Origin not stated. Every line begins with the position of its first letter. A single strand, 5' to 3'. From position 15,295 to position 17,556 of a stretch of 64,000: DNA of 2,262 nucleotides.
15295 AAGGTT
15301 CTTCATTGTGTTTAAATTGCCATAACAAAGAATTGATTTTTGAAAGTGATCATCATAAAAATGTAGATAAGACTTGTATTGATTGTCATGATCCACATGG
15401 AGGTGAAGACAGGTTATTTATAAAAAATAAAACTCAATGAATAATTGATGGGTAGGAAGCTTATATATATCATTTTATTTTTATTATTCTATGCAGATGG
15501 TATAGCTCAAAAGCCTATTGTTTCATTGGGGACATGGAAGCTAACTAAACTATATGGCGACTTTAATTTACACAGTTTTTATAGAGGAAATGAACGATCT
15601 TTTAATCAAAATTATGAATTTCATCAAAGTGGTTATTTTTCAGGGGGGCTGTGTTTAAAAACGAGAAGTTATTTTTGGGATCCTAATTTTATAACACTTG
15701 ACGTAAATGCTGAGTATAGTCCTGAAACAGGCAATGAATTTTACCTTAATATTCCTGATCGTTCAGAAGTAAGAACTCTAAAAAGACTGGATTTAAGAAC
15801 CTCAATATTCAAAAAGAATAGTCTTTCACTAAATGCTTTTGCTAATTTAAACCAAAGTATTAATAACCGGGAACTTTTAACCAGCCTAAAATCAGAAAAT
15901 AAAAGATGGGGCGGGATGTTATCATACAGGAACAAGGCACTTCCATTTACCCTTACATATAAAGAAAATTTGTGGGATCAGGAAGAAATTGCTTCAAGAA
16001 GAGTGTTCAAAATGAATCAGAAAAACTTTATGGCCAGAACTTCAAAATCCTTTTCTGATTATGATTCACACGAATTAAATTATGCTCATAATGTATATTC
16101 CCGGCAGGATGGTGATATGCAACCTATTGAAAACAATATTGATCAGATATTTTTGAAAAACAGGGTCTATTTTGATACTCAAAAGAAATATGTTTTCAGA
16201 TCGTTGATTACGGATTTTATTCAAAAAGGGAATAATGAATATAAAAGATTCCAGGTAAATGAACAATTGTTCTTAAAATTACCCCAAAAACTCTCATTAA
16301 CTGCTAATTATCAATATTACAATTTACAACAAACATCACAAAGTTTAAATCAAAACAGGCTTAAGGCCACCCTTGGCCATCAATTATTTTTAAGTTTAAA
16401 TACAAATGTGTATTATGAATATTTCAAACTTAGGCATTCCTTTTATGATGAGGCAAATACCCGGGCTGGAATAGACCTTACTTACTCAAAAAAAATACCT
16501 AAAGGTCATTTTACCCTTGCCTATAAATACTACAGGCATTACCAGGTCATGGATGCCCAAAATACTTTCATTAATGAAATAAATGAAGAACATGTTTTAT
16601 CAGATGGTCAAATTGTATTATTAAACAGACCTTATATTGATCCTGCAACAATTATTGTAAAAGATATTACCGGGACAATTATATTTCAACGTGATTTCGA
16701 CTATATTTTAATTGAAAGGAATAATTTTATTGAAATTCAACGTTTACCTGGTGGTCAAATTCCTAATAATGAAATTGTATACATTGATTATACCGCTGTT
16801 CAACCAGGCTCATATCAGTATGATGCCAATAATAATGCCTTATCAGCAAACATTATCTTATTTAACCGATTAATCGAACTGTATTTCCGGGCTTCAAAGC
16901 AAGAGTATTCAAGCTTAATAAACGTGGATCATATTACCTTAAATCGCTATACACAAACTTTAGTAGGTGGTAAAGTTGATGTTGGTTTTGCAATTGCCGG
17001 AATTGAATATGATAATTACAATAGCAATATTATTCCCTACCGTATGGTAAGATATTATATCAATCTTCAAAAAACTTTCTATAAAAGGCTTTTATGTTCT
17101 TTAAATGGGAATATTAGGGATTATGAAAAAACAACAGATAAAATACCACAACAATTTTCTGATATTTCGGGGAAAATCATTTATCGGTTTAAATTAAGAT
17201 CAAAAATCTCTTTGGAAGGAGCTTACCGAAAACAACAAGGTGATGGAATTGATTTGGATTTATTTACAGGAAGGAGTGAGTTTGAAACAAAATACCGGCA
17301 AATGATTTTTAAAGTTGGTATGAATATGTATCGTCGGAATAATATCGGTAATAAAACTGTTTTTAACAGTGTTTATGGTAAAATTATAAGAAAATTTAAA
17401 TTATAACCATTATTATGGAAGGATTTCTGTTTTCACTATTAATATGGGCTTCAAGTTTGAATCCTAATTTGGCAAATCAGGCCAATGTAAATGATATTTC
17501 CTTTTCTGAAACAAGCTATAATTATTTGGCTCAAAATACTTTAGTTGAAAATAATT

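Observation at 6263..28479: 22-kb island encoding what looks like a complete, self-regulated extracellular electron-transfer pathway in a Bacteroidota-type genome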

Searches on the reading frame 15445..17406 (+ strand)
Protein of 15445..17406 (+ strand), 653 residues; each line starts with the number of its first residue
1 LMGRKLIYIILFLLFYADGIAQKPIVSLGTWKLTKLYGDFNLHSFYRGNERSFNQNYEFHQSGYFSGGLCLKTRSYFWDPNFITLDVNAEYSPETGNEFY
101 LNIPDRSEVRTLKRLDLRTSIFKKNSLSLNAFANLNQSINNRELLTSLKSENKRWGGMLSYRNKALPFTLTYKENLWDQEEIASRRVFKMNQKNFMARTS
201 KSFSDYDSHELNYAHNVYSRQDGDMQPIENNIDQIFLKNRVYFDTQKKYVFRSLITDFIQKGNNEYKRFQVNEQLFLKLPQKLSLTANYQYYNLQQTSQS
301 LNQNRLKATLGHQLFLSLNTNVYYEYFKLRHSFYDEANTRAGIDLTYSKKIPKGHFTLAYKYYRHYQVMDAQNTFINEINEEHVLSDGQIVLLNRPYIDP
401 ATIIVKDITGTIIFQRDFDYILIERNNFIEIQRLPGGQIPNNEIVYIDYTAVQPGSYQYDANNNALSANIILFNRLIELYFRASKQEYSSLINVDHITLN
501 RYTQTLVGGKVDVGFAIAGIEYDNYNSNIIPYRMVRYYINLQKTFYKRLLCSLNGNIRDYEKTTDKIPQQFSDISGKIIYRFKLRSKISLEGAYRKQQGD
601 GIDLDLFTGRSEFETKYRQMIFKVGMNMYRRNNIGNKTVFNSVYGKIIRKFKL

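Call 4: search_protein_families(library=pfam, proteins=[window:15445-17406:+], max_evalue=0.01)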
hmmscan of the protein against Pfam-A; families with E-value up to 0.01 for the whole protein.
window:15445-17406:+ (653 aa): 0 families

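Call 7: find_homologous_proteins(query=window:15445-17406:+)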
Query window:15445-17406:+ (653 aa): 213 proteins with E <= 0.001 among 8000 candidates; the best 120 are listed.
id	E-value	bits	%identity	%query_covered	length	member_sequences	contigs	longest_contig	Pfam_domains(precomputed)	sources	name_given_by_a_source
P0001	0.0e+0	1467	100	100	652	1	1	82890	-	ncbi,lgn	ncbi:MAG: hypothetical protein ABFS35_00555 [Bacteroidota bacterium]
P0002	0.0e+0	1041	69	100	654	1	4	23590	-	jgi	-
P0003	0.0e+0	1024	67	100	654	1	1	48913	-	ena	-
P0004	4.6e-286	969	64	99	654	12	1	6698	-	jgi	jgi:hypothetical protein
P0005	1.6e-278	944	63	100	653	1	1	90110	-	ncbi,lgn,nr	ncbi:MAG: hypothetical protein JXR51_01915 [Bacteroidales bacterium]|nr:hypothetical protein [Bacter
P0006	8.8e-277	938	62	99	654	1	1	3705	-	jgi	-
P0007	6.6e-263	892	61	100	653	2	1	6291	-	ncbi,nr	ncbi:MAG: hypothetical protein P1P88_11435 [Bacteroidales bacterium]|nr:hypothetical protein [Bacter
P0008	5.3e-205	701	51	99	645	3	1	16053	-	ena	-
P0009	3.0e-188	646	46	99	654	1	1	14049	-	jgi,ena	-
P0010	2.4e-184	633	47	96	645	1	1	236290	-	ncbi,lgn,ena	-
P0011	3.0e-184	633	47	96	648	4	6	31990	-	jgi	jgi:hypothetical protein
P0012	3.0e-183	629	46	98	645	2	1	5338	-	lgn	-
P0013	3.9e-182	626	45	99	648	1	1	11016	-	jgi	-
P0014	5.6e-182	625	44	100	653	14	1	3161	-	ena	-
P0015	7.2e-182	625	46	96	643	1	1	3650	-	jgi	-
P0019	3.3e-181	622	46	100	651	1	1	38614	-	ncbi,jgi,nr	ncbi:MAG: hypothetical protein GXO79_00350 [Chlorobi bacterium]|nr:hypothetical protein [Chlorobiota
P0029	1.5e-178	614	43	100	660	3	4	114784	-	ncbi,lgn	-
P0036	6.5e-178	612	46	96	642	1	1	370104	-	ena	-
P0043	4.0e-177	609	45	96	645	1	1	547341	-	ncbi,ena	-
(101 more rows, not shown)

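Call 9: find_related_loci(query=window:15445-17406:+, collection=genome_contigs, flank=10000)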
Query window:15445-17406:+ (653 aa) in genome_contigs; peptide patterns used: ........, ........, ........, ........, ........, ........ (x = any residue, [..] = any of these).
77 stretches matched a pattern; 1 encode a relative of the query (tblastn E <= 1e-3); 1 distinct loci.
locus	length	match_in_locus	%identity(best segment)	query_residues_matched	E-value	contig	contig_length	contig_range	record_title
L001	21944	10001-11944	63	5-652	0e+0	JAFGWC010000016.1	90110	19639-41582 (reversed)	MAG: Bacteroidales bacterium isolate ZodW_Metabat.217 k87_559896, whole genome shotgun sequence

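Call 15: search_protein_families(library=ncbifam, proteins=[window:15445-17406:+], max_evalue=0.1)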
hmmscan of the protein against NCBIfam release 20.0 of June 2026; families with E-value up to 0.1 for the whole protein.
window:15445-17406:+ (653 aa): 0 families

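Call 23: find_encoding_contigs(protein=P0043, flank=10000, max_places=2)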
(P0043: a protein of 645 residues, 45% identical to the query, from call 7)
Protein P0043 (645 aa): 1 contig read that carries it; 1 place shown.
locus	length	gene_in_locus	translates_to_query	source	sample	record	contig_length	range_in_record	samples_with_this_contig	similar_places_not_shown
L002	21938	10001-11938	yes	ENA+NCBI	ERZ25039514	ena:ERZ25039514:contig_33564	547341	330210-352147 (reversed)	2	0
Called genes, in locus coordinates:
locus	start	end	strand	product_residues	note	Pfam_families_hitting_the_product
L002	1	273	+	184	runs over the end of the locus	PF01558:POR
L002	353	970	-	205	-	PF01467:CTP_transf_like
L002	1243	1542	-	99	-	PF00625:Guanylate_kin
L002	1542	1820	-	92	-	PF08340:YicC-like_C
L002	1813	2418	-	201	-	PF03755:YicC-like_N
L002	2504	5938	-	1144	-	PF08450:SGL (faint), PF23748:Beta-prop_LRRK2 (faint), PF07494:Reg_prop (weak), PF07495:Y_Y_Y, PF00512:HisKA, PF02518:HATPase_c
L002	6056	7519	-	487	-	PF01554:MatE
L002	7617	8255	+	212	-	PF14522:Cytochrome_C7 (faint), PF24734:DUF7685 (faint), PF09699:Paired_CXXCH_1 (weak)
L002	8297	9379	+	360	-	PF01436:NHL (faint), PF17170:DUF5128 (weak)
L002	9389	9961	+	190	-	PF14522:Cytochrome_C7 (faint), PF09699:Paired_CXXCH_1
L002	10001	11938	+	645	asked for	-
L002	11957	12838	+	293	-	PF14522:Cytochrome_C7 (faint), PF14537:Cytochrom_c3_2 (faint), PF22113:Mtrc-MtrF_II-IV_dom (weak), PF09699:Paired_CXXCH_1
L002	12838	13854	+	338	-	PF08450:SGL (faint), PF25021:TEN_NHL (faint), PF17170:DUF5128, PF01436:NHL (weak)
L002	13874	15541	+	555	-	PF14522:Cytochrome_C7 (faint), PF14537:Cytochrom_c3_2 (faint), PF09699:Paired_CXXCH_1, PF22113:Mtrc-MtrF_II-IV_dom (weak)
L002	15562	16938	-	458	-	PF01212:Beta_elim_lyase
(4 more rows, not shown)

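Call 24: find_encoding_contigs(protein=P0019, flank=10000, max_places=2)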
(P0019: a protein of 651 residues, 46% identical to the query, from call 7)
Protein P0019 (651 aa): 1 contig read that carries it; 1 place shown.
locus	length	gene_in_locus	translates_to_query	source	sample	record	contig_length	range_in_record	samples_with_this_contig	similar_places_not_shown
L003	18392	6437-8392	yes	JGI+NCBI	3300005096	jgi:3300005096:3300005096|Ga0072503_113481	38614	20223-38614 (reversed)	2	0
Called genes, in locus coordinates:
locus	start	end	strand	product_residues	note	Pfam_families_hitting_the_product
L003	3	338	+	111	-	?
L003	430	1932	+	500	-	PF00672:HAMP (weak), PF00512:HisKA, PF02518:HATPase_c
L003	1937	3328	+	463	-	PF00072:Response_reg, PF00493:MCM (weak), PF00158:Sigma54_activat, PF14532:Sigma54_activ_2, PF07724:AAA_2, PF07728:AAA_5, PF25601:AAA_lid_14, PF02954:HTH_8, +3 more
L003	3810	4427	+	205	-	PF14522:Cytochrome_C7 (faint), PF09699:Paired_CXXCH_1 (weak)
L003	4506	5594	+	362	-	PF01436:NHL (faint)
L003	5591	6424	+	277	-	-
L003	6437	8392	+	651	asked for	-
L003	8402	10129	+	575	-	PF02085:Cytochrom_CIII (faint), PF14522:Cytochrome_C7 (faint), PF14537:Cytochrom_c3_2 (faint), PF09699:Paired_CXXCH_1, PF22113:Mtrc-MtrF_II-IV_dom (weak), PF09699:Paired_CXXCH_1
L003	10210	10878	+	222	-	PF09699:Paired_CXXCH_1 (weak)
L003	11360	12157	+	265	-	PF00483:NTP_transferase, PF12804:NTP_transf_3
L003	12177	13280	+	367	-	PF00155:Aminotran_1_2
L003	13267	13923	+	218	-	PF01066:CDP-OH_P_transf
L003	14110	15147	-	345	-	PF14064:HmuY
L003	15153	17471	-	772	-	PF13715:CarbopepD_reg_2 (weak), PF07715:Plug, PF00593:TonB_dep_Rec_b-barrel, PF14905:OMP_b-brl_3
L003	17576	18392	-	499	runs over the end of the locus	PF18962:Por_Secre_tail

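Call 28: predict_structure(alignment_id=A1)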
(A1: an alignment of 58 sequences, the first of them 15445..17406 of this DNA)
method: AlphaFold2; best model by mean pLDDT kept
length: 653 residues; sequences in the alignment: 58
mean_pLDDT: 90.0   pTM: 0.72
mean pLDDT of the five models: 90.0, 89.2, 86.7, 86.6, 85.2
residues with pLDDT >= 90: 444; 70-90: 168; 50-70: 31; < 50: 10
segments of 3 or more residues with pLDDT < 50: 16-23
pLDDT, mean of each block of 10 residues (from residue 1): 62 50 57 88 90 84 89 90 91 78 67 91 88 86 72 95 90 94 88 97 93 97 92 97 94 98 95 96 96 95 98 89 98 95 96 95 97 89 89 90 91 90 88 88 93 92 98 95 97 89 97 95 93 95 92 95 83 96 90 93 92 93 95 90 93 79
secondary structure, 60 per line:
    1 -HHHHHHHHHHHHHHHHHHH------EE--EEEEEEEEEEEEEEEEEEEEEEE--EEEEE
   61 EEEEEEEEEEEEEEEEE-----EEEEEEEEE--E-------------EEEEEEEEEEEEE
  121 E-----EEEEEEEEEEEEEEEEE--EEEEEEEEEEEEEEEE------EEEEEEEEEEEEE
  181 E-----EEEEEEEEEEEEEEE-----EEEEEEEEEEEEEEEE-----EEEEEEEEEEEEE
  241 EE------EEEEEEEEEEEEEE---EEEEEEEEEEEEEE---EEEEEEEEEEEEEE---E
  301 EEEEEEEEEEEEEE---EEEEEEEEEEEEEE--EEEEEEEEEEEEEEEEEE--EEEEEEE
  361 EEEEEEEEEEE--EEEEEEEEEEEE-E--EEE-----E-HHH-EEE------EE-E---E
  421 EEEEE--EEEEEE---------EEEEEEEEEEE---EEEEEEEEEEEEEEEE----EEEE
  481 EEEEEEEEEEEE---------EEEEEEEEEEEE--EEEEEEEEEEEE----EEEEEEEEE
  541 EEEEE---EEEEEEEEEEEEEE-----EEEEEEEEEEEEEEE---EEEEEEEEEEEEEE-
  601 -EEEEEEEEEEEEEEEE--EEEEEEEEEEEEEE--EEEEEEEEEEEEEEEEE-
elements in order: H2-20 E31-53 E56-77 E83-91 E108-121 E127-143 E146-161 E168-181 E187-201 E207-222 E228-242 E249-262 E266-279 E283-296 E300-314 E318-331 E334-351 E354-371 E374-385 E390-392 E404-406 E420-425 E428-433 E443-453 E457-472 E477-492 E502-513 E516-527 E532-545 E549-562 E568-582 E586-599 E602-617 E620-633 E636-652

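Call 31: fold_search(model_id=the predicted structure, library=pdb)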
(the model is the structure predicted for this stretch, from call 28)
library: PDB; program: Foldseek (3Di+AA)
matches with E <= 10: 805; with E <= 0.001: 253
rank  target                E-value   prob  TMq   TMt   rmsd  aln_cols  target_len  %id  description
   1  6r2q_B                1.4e-08  1.00  0.46  0.47  14.1       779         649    9  Structure of the Mtr complex (released 2020-04-22)
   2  2hdi_A                4.3e-08  1.00  0.33  0.35  14.8       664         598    8  Crystal structure of the Colicin I receptor Cir from E.coli in complex with receptor binding domain of Colicin Ia. (released 2007-05-08)
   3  2hdf                  6.2e-08  1.00  0.32  0.35  15.5       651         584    9  Crystal structure of the Colicin I receptor Cir from E.coli (released 2007-05-08)
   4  5fp2_B                8.6e-08  1.00  0.28  0.32  18.1       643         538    9  Crystal structure of the siderophore receptor PirA from Pseudomonas aeruginosa (released 2015-12-09)
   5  9nn6_A                1.1e-07  1.00  0.30  0.31  17.9       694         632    9  E. coli Cir in Complex with the RBD of Microcin V (released 2025-09-24)
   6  9i98_A                2.6e-07  1.00  0.31  0.35  18.9       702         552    8  Cryo-EM structure of Shigella flexneri LptDE bound by a Bicyclic peptide molecule (Compound 13) (released 2025-10-15)
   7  5fr8_A                2.8e-07  1.00  0.30  0.28  18.8       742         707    8  Crystal structure of the siderophore receptor PirA from Acinetobacter baumannii (released 2016-05-11)
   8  5fq7_B                3.0e-07  1.00  0.23  0.18  23.9       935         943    7  Crystal structure of the SusCD complex BT2261-2264 from Bacteroides thetaiotaomicron (released 2016-12-21)
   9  4q35_A                3.1e-07  1.00  0.31  0.28  22.1       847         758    7  Structure of a membrane protein (released 2014-06-25)
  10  5iv8_A                4.1e-07  1.00  0.33  0.38  17.6       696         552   10  The LPS Transporter LptDE from Klebsiella pneumoniae, core complex (released 2016-05-18)
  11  9i94_A                4.3e-07  1.00  0.29  0.33  18.1       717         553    9  Cryo-EM structure of Shigella flexneri LptDE bound by a Bicyclic peptide molecule (Compound 3) (released 2025-10-15)
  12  5fq6_I                4.5e-07  1.00  0.21  0.17  27.6       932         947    5  Crystal structure of the SusCD complex BT2261-2264 from Bacteroides thetaiotaomicron (released 2016-12-21)
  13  7zgx_A                4.7e-07  1.00  0.34  0.26  20.4      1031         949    7  S-layer Deinoxanthin Binding Complex, C1 symmetry (released 2022-07-13)
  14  4rhb_A                5.9e-07  1.00  0.33  0.37  14.8       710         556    8  Crystal structure of the lipopolysaccharide assembly complex LptD-LptE from the Escherichia coli outer membrane (released 2015-08-26)
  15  8agd_A                7.4e-07  1.00  0.34  0.23  20.3      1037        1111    7  Full SDBC and SOD assembly (released 2023-04-12)
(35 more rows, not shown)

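Call 32: search_solved_structures(query=A1, max_evalue=10)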
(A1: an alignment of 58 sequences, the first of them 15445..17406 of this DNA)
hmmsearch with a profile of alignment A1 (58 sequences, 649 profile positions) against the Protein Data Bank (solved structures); distinct sequences matched with E-value up to 10: 4.
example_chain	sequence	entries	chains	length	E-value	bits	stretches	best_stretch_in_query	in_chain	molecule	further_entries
8b2d_A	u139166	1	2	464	0.67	11.5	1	397-426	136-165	Flavin-containing monooxygenase, Fmo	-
2xve_A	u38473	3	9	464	0.79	11.3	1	398-426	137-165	FLAVIN-CONTAINING MONOOXYGENASE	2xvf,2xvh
2xvi_A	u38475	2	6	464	0.8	11.3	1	398-426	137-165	FLAVIN-CONTAINING MONOOXYGENASE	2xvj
6dy2_B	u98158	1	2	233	2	9.9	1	399-458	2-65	N-acylethanolamine acid amidase beta-subunit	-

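Call 38: find_related_loci(query=A1, collection=metagenome_contigs, flank=10000)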
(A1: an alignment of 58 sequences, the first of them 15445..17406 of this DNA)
Query A1 (653 aa) in metagenome_contigs; peptide patterns used: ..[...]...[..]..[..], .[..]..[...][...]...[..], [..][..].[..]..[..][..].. (x = any residue, [..] = any of these).
378 stretches matched a pattern; 168 encode a relative of the query (tblastn E <= 1e-3); the best 80 are kept; 80 distinct loci.
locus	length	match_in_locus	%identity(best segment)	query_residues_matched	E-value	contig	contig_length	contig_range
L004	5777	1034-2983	63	5-653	0e+0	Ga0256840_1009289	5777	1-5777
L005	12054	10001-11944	46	5-651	0e+0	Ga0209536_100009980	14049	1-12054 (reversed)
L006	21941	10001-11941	45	7-651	0e+0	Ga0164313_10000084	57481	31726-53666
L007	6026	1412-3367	45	4-651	0e+0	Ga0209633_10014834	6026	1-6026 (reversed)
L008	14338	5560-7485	45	10-651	0e+0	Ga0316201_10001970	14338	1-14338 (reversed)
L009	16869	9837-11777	45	7-651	0e+0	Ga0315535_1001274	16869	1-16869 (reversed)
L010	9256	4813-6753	44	7-651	0e+0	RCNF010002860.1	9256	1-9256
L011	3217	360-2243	45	27-651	0e+0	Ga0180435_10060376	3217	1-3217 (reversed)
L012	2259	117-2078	44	1-651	0e+0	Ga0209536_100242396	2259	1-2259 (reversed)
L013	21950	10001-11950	44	1-651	0e+0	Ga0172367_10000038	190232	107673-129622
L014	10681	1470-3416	44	5-651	0e+0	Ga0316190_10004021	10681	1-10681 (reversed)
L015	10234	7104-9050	44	5-651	0e+0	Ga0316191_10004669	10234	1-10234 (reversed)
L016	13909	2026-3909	45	27-651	0e+0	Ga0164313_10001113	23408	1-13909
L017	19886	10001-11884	45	27-651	0e+0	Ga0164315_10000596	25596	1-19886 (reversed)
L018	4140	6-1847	46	41-651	0e+0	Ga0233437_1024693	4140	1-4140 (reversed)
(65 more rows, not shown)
